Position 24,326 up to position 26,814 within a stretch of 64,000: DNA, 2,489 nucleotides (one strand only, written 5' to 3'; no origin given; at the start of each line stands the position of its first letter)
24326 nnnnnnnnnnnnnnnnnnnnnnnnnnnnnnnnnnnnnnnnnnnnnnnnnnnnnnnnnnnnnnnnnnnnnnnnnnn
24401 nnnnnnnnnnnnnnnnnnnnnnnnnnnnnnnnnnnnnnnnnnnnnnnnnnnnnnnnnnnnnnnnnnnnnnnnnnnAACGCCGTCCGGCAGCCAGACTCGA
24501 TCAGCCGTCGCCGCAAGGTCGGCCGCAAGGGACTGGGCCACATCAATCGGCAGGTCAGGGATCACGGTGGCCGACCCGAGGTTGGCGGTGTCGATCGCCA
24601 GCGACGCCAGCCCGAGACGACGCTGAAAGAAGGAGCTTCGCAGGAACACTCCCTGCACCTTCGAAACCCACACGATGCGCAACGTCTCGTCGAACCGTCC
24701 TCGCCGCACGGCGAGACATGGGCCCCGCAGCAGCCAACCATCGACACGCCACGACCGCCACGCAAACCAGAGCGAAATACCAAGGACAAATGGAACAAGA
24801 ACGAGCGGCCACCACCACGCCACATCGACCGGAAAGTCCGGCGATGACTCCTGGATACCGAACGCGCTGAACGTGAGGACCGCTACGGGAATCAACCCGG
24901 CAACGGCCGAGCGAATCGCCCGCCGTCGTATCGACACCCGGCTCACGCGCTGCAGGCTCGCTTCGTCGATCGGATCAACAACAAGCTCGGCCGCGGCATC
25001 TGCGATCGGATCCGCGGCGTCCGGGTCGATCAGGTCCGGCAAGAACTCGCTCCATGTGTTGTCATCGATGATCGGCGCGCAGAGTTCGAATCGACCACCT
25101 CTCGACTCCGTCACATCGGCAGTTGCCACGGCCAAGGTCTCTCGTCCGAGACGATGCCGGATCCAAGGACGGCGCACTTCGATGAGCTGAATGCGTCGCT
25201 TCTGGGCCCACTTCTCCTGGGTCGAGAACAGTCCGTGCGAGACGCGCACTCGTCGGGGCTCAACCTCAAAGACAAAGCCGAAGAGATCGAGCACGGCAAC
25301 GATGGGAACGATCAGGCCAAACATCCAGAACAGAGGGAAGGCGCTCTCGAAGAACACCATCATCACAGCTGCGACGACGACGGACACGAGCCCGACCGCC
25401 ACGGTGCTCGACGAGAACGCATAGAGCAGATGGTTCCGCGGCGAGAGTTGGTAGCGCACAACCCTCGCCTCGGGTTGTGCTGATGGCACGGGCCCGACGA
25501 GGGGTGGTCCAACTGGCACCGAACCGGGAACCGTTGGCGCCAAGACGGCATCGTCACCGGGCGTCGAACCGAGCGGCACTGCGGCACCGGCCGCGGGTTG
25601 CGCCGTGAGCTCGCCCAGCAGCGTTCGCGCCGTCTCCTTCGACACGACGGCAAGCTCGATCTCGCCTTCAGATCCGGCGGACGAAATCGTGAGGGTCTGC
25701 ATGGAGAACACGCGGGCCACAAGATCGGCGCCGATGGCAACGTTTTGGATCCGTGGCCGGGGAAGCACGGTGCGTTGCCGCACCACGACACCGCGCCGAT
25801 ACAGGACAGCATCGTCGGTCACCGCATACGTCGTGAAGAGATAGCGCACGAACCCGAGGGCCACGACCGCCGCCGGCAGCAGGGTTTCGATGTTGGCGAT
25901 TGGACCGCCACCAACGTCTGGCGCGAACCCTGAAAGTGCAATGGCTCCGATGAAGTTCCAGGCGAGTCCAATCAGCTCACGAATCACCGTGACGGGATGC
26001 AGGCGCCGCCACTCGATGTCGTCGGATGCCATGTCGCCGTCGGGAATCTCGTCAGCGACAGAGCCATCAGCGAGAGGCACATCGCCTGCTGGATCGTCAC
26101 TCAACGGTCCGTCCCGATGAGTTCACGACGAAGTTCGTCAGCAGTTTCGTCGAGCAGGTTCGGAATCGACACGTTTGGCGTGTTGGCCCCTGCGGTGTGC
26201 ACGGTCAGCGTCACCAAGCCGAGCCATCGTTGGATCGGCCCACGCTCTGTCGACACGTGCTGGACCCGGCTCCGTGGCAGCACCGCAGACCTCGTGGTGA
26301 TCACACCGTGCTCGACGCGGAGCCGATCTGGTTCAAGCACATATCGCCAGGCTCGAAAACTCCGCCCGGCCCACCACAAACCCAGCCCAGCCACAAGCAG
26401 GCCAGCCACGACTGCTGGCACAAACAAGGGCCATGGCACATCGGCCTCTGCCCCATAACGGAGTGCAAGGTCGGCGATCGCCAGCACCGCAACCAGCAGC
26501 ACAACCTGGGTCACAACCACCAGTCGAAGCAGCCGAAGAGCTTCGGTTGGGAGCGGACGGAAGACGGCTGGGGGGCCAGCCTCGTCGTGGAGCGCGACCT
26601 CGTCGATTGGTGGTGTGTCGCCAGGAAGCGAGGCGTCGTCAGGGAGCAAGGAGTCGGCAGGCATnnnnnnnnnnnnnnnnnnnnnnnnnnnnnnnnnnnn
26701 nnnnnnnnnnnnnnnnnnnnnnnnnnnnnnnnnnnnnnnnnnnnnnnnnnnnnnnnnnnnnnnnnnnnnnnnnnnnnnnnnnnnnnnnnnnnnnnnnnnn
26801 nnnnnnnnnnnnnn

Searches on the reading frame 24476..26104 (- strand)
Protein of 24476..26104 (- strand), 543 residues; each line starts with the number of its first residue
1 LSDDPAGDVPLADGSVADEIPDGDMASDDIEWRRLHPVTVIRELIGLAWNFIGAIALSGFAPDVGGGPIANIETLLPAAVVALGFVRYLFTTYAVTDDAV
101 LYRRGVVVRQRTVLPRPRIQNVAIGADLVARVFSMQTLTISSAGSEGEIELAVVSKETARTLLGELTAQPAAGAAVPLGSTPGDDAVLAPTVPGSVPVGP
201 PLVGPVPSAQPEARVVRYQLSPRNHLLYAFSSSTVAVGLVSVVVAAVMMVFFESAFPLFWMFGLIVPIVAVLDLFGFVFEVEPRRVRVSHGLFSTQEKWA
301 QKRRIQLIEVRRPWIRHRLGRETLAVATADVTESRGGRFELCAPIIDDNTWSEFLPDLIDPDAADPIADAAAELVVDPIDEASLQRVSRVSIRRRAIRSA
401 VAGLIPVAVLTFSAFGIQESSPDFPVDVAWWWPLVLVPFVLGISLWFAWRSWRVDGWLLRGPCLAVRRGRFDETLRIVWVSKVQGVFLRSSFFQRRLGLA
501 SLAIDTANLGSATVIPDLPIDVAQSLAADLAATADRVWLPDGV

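Call 38: search_protein_families(library=pfam, proteins=[window:24476-26104:-], max_evalue=0.001)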
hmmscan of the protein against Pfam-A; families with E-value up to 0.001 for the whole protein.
window:24476-26104:- (543 aa): 1 family
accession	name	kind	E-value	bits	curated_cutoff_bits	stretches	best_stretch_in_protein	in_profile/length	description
PF03703.20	bPH_2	-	9.7e-37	125.5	22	3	88-163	1-75/78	Bacterial PH domain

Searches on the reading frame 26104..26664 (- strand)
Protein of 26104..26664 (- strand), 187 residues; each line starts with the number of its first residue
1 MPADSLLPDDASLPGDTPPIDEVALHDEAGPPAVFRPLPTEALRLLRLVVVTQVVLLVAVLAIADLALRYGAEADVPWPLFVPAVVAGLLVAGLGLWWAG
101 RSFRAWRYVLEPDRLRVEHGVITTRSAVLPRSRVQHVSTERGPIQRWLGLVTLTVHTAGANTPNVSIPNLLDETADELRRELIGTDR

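Call 38: search_protein_families(library=pfam, proteins=[window:26104-26664:-], max_evalue=0.001)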
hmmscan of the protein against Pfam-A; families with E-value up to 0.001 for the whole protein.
window:26104-26664:- (187 aa): 1 family
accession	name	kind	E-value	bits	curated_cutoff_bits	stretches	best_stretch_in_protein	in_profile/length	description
PF03703.20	bPH_2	-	4.7e-19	68.9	22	1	104-181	2-77/78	Bacterial PH domain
